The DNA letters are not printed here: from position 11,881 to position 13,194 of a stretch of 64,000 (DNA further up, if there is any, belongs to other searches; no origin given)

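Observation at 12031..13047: GNAT fused to an ANT(2'')/AadB-like nucleotidyltransferase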

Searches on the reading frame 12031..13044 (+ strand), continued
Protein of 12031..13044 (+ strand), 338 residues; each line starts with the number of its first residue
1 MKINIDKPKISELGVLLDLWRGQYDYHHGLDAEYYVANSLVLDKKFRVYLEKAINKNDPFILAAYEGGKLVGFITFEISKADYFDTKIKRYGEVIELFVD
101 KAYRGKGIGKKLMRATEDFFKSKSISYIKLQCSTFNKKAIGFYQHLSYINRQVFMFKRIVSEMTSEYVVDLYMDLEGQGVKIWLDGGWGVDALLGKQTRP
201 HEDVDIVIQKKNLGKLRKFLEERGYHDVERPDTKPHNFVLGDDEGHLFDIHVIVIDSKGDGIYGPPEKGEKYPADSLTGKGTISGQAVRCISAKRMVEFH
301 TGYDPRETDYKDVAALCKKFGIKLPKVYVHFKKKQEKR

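Call 71: search_protein_families(library=pfam, proteins=[L029:2-697:+, L025:3609-4169:+, L025:1575-2699:-, L019:4701-5423:+, L019:3395-3862:-, L031:3-425:+, L031:992-1252:+, L030:1359-2588:-, L027:2803-3534:+, L033:2149-3132:+], max_evalue=0.0001)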
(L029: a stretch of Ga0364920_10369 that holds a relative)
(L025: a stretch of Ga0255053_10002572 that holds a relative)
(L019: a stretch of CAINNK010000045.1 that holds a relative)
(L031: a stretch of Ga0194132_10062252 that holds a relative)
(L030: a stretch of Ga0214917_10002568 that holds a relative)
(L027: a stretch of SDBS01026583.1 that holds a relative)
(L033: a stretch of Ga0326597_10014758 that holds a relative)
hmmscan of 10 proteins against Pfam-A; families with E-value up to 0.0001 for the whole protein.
L029:2-697:+ (232 aa): 1 family
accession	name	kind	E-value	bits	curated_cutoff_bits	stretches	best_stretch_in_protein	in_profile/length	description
PF13521.12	AAA_28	-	2.2e-15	57.7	27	1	2-82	86-164/164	AAA domain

L025:3609-4169:+ (187 aa): 1 family
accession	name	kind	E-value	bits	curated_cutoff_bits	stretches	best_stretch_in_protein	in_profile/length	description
PF00293.34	NUDIX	-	2.8e-11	44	21.1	1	29-109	6-85/134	NUDIX domain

L025:1575-2699:- (375 aa): 4 families
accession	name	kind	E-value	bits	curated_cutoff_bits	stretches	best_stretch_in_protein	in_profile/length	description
PF00441.29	Acyl-CoA_dh_1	-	7.9e-46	156.4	22.4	1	225-373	1-149/150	Acyl-CoA dehydrogenase, C-terminal domain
PF02771.21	Acyl-CoA_dh_N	-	9.9e-32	110.1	22.9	1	6-117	1-113/113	Acyl-CoA dehydrogenase, N-terminal domain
PF08028.16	Acyl-CoA_dh_2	-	1.2e-22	81.1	22.7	1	242-362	3-133/134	Acyl-CoA dehydrogenase, C-terminal domain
PF02770.24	Acyl-CoA_dh_M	-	5.9e-21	74.9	33.3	1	122-213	2-97/97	Acyl-CoA dehydrogenase, middle domain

L019:4701-5423:+ (241 aa): 0 families

L019:3395-3862:- (156 aa): 2 families
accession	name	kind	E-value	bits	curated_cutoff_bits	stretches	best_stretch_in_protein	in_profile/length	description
PF18812.6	PBECR3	-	1.5e-10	41.4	30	1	45-136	11-110/115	phage-Barnase-EndoU-ColicinE5/D-RelE like nuclease3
PF18810.6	PBECR2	-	6.1e-06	26.9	27.1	1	52-142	16-111/120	phage-Barnase-EndoU-ColicinE5/D-RelE like nuclease2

L031:3-425:+ (141 aa): 2 families
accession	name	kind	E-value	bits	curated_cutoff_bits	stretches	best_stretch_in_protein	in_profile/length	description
PF13602.12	ADH_zinc_N_2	-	9e-18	65.9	27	1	9-137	1-134/134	Zinc-binding dehydrogenase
PF00107.32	ADH_zinc_N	-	1e-06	29.2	31.8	1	2-62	26-96/129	Zinc-binding dehydrogenase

L031:992-1252:+ (87 aa): 0 families

L030:1359-2588:- (410 aa): 2 families
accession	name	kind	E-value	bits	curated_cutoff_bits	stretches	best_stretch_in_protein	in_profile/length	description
PF13635.12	DUF4143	-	6.2e-47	159.7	28.1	1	200-360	1-160/160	Domain of unknown function (DUF4143)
PF13173.12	AAA_14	-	2e-25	89.7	27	1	23-138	2-128/129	AAA domain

L027:2803-3534:+ (244 aa): 2 families
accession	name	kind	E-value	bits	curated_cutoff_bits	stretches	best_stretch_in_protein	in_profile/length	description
PF10706.15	Aminoglyc_resit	-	2.3e-33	115.8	21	1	73-220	2-148/149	Aminoglycoside-2''-adenylyltransferase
PF14907.12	NTP_transf_5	-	1.5e-08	35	31.2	1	67-202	54-184/249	Uncharacterised nucleotidyltransferase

L033:2149-3132:+ (328 aa): 1 family
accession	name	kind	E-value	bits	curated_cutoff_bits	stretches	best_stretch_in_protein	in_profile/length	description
PF01636.29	APH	-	4.2e-16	59.9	23.2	1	43-235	21-212/239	Phosphotransferase enzyme family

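Call 78: list_cluster_members(proteins=[P0162, P0242, P0132, P0234, P0001])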
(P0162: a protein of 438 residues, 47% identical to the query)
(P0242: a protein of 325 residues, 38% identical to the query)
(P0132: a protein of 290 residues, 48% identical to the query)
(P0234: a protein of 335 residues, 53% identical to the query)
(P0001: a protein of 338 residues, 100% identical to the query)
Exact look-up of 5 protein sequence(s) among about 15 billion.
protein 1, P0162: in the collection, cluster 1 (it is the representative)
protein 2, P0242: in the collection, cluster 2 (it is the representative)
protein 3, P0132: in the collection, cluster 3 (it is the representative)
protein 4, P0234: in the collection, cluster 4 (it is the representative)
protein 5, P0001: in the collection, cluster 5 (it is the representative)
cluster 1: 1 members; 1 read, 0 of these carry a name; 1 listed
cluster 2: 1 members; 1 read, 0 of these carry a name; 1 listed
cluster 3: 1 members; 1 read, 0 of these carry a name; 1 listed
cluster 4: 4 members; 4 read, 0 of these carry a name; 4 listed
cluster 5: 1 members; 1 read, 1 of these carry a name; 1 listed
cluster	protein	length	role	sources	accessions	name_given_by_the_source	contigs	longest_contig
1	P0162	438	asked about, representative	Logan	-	-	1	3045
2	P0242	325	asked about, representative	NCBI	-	-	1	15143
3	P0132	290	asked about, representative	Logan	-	-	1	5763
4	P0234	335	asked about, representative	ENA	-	-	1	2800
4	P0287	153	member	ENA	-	-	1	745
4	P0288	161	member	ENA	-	-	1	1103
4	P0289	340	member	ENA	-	-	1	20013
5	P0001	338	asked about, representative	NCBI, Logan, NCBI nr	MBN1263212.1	MAG: GNAT family N-acetyltransferase [Candidatus Pacebacteria bacterium] | GNAT family N-acetyltransferase [Candidatus Paceibacterota bacterium]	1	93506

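Call 79: search_protein_families(library=ncbifam, proteins=[L007:5487-6008:+, L011:3393-3944:+, L029:2-697:+, L033:2149-3132:+, L029:1283-2182:+, L024:1188-2054:+, P0162], max_evalue=0.001)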
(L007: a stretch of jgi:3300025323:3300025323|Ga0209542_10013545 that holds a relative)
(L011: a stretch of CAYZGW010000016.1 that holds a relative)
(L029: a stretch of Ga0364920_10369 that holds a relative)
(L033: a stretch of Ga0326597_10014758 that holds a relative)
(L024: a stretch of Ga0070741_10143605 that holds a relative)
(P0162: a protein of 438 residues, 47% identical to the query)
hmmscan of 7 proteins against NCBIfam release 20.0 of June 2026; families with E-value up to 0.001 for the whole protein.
L007:5487-6008:+ (174 aa): 5 families
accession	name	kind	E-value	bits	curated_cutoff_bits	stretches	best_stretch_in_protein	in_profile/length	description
TIGR03574.1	selen_PSTK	equivalog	2.1e-07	30.6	290.5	1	3-166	1-169/249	L-seryl-tRNA(Sec) kinase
NF038208.1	garosamine_AAA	equivalog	3.2e-07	30.2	170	1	3-141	2-138/167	Gar/GrdA family gentamicin resistance ATP-binding protein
TIGR00152.1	TIGR00152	equivalog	0.00015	21.6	65.55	0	6-43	4-40/188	dephospho-CoA kinase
NF005255.0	PRK06762.2-2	equivalog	0.00018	21.5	140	0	3-162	5-160/163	hypothetical protein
TIGR01313.1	therm_gnt_kin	subfamily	0.00067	19.4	113.75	0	4-157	1-151/164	gluconokinase, GntK/IdnK-type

L011:3393-3944:+ (184 aa): 10 families
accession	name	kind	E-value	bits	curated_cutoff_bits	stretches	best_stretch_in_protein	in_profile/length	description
TIGR03574.1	selen_PSTK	equivalog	4.8e-10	39.3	290.5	1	31-171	1-137/249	L-seryl-tRNA(Sec) kinase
NF005258.0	PRK06762.3-3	equivalog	5.5e-07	29.6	344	1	30-145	3-118/164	hypothetical protein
TIGR03575.1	selen_PSTK_euk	equivalog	1.5e-05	24.4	382.35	0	32-52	2-22/340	L-seryl-tRNA(Sec) kinase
NF005255.0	PRK06762.2-2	equivalog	8.8e-05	22.5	140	1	29-146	3-120/163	hypothetical protein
NF006743.0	PRK09270.1-2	equivalog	0.00013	21.1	227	0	24-69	22-62/217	nucleoside/nucleotide kinase family protein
NF004041.0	PRK05541.1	subfamily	0.00028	21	127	1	25-100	3-83/176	adenylyl-sulfate kinase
NF005257.0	PRK06762.3-2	equivalog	0.00031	20.5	202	1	29-144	5-120/170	hypothetical protein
NF004035.0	PRK05506.1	subfamily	0.00038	18.9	715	1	23-84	454-507/632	bifunctional sulfate adenylyltransferase subunit 1/adenylylsulfate kinase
NF005250.0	PRK06761.1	equivalog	0.00043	19.4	270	0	30-63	4-37/282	hypothetical protein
TIGR01351.1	adk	subfamily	0.00095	18.9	168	0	32-58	2-28/212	adenylate kinase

L029:2-697:+ (232 aa): 0 families

L033:2149-3132:+ (328 aa): 8 families
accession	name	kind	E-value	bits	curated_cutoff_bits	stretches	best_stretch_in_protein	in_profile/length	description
NF033068.1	APH_3p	equivalog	4.1e-12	46.2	205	1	43-217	35-200/255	APH(3') family aminoglycoside O-phosphotransferase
NF033064.0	APH_3p_IIIa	exception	2.6e-07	30.4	530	1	73-252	72-243/264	aminoglycoside O-phosphotransferase APH(3')-IIIa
NF033059.2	APH_3p_I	exception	7.8e-07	28.7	400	1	73-238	76-234/267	APH(3')-I family aminoglycoside O-phosphotransferase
NF007890.0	PRK10593.1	equivalog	3.2e-06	26.6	319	1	191-255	192-259/297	hypothetical protein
NF003558.0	PRK05231.1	equivalog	6.9e-06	25.2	271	1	53-225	57-220/322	homoserine kinase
TIGR00938.1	thrB_alt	equivalog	6.9e-05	22.3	255.9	1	170-229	165-224/307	homoserine kinase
NF000052.4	APH_9_Ia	exception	0.00036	19.9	680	1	186-257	200-270/330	aminoglycoside O-phosphotransferase APH(9)-Ia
NF038151.1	lanthi_synth_III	equivalog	0.00045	18.7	575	0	55-99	268-311/833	class III lanthionine synthetase LanKC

L029:1283-2182:+ (300 aa): 19 families
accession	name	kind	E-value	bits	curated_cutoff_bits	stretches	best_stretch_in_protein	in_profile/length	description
NF033068.1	APH_3p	equivalog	5.7e-13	49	205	1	120-242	97-221/255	APH(3') family aminoglycoside O-phosphotransferase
NF033059.2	APH_3p_I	exception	4e-11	42.8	400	1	124-242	114-234/267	APH(3')-I family aminoglycoside O-phosphotransferase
NF051474.1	APH_3p_Ia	exception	3.5e-10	39.4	625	1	126-245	120-241/271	aminoglycoside O-phosphotransferase APH(3')-Ia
NF000015.3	APH_2pp_IIa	exception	3.5e-10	39.4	625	1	119-235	102-225/299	aminoglycoside O-phosphotransferase APH(2'')-IIa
NF000076.3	APH_2pp_Ie_IVa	exception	7.2e-10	38.7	600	1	35-234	27-231/301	APH(2'')-Ie/IVa family aminoglycoside O-phosphotransferase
NF000132.2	APH_2pp_Ig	exception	3.6e-07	29.8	620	1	120-235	110-232/306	aminoglycoside O-phosphotransferase APH(2'')-Ig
NF033692.1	APH_2pp_I_a_f_h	exception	8e-07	28.8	475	1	122-235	105-219/290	APH(2'')-Ia/If/Ih family aminoglycoside O-phosphotransferase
NF000255.1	macrolide_MphF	exception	1.4e-06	28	650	1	130-262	124-258/299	Mph(F) family macrolide 2'-phosphotransferase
NF000241.1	MPH_3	exception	2e-06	27.4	500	1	90-253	89-246/293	Mph(E)/Mph(G) family macrolide 2'-phosphotransferase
NF000498.2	APH_2pp_If_Ih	exception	4.7e-06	26.2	600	1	124-235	109-221/297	APH(2'')-If/Ih family aminoglycoside O-phosphotransferase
NF000508.1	APH_2pp_Ia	exception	2.1e-05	24.2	600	1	120-235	91-207/277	aminoglycoside O-phosphotransferase APH(2'')-Ia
NF041446.1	APH_2pp_Ii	exception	3.9e-05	23.3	625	1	121-235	106-221/297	aminoglycoside O-phosphotransferase APH(2'')-Ii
TIGR02172.1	Fb_sc_TIGR02172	paralog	4.1e-05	23.5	228.2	1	197-247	154-203/226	TIGR02172 family protein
NF038057.1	macrolide_MphL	exception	7.3e-05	22.1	612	1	162-262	155-258/298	macrolide 2'-phosphotransferase MphL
NF012158.1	macrolide_MphE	exception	8.3e-05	22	640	1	157-260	147-253/294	Mph(E) family macrolide 2'-phosphotransferase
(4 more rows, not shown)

L024:1188-2054:+ (289 aa): 5 families
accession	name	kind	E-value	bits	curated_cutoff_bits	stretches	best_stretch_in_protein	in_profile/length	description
NF033084.2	ANT_6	equivalog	2.8e-86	289.3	420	1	2-276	1-276/280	aminoglycoside 6-adenylyltransferase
NF000312.1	ANT_6_aadK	exception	4.2e-68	229.8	600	1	1-269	1-271/284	aminoglycoside 6-adenylyltransferase AadK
NF000062.1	ANT_6_str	exception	1.4e-53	182.2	500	1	1-265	1-267/282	streptomycin adenylyltransferase Str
NF033387.1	ANT_6_aadS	equivalog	4.9e-50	170.3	450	1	5-279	4-283/284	AadS family aminoglycoside 6-adenylyltransferase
NF033221.1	ANT_6_Ig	exception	6.3e-23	81.9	620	2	64-256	84-275/299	aminoglycoside nucleotidyltransferase ANT(6)-Ig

P0162 (438 aa): 12 families
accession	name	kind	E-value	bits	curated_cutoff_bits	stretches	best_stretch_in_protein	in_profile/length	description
NF000017.1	linco_LnuD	exception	1e-32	113.5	325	1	275-432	5-163/164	lincosamide nucleotidyltransferase Lnu(D)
NF000141.1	linco_LnuC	exception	9.1e-32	110.2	300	1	281-432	11-163/164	lincosamide nucleotidyltransferase Lnu(C)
NF000061.1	linco_LnuP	exception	7.5e-26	91.2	300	1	286-435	16-166/166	lincosamide nucleotidyltransferase Lnu(P)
NF033082.0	AAC_3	equivalog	1.6e-17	63.7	270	1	8-176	4-175/262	aminoglycoside 3-N-acetyltransferase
NF000153.1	linco_LnuAN2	exception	1.9e-15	57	340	1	270-420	5-158/170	lincosamide nucleotidyltransferase Lnu(AN2)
NF000236.1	linco_LnuA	exception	3e-13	50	300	1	270-420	4-157/161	lincosamide nucleotidyltransferase Lnu(A)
NF000478.2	linco_LnuE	exception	4.4e-12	46.5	350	1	273-419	7-156/160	lincosamide nucleotidyltransferase Lnu(E)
NF033081.0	AAC_3_IV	equivalog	6.3e-12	45.4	420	1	8-260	2-246/252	AAC(3)-IV family aminoglycoside N-acetyltransferase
NF033080.0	AAC_3_II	subfamily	3.3e-10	39.9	480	1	8-176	5-176/268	AAC(3)-II family aminoglycoside N-acetyltransferase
NF033612.0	AAC_3_VIa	exception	5.9e-07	29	675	1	6-176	21-194/298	aminoglycoside N-acetyltransferase AAC(3)-VIa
NF033180.1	AAC_3_VIII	exception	1.9e-06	27.3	560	1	8-177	17-190/286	aminoglycoside N-acetyltransferase AAC(3)-VIII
NF000064.3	ANT_2pp_Ia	exception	7.4e-05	22.9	350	1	289-401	21-129/177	aminoglycoside nucleotidyltransferase ANT(2'')-Ia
